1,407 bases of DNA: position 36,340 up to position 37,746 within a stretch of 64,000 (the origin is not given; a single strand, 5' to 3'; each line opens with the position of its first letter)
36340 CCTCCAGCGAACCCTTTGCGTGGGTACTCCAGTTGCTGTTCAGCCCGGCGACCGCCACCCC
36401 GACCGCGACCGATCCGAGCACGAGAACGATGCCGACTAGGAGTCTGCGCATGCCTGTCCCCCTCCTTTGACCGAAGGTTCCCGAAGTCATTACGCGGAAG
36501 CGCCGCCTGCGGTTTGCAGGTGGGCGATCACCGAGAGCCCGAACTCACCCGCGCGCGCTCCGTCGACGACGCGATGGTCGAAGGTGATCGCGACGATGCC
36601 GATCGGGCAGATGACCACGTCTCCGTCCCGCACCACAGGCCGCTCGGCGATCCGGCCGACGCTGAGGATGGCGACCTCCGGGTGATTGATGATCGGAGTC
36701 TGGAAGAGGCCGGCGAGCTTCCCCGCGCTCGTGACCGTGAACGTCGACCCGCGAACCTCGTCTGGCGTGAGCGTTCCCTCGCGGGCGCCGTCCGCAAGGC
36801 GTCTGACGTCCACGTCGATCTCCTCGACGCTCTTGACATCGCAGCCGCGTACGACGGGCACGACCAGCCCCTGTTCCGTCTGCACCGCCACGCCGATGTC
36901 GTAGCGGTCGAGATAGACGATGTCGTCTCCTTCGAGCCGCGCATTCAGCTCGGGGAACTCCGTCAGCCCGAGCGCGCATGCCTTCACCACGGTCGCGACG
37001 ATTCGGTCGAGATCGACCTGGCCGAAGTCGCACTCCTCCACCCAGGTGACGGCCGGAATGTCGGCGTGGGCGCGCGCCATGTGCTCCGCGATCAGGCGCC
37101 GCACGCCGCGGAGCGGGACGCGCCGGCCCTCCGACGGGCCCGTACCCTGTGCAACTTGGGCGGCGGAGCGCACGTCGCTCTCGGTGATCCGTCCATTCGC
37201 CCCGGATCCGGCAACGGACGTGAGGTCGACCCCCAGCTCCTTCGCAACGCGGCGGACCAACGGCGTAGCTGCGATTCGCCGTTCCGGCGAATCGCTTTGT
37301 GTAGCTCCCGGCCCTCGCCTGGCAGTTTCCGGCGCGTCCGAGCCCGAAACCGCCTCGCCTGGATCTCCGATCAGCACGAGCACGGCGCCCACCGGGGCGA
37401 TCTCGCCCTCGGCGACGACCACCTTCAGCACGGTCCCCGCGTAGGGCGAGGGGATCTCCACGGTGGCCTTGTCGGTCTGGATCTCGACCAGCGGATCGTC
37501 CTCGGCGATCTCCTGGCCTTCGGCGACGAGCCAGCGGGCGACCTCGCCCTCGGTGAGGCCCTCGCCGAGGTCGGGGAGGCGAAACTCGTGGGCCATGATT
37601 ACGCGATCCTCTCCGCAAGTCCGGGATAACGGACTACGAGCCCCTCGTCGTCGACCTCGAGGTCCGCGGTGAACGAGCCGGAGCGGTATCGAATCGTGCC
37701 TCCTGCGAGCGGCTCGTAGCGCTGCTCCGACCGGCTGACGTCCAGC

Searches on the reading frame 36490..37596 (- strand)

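Call 80: search_protein_families(library=pfam, proteins=[window:36490-37596:-], max_evalue=0.00001)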
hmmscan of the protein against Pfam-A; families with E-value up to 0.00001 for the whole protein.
window:36490-37596:- (368 aa): 3 families
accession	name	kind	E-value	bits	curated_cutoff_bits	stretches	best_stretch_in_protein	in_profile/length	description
PF00198.28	2-oxoacid_dh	-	5.4e-62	209.7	23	1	156-361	3-225/232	2-oxoacid dehydrogenases acyltransferase (catalytic domain)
PF00364.28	Biotin_lipoyl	-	6.7e-21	74.4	22.1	1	3-76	1-73/73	Biotin-requiring enzyme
PF02817.22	E3_binding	-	6.1e-15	55.6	23.7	1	109-143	2-36/36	e3 binding domain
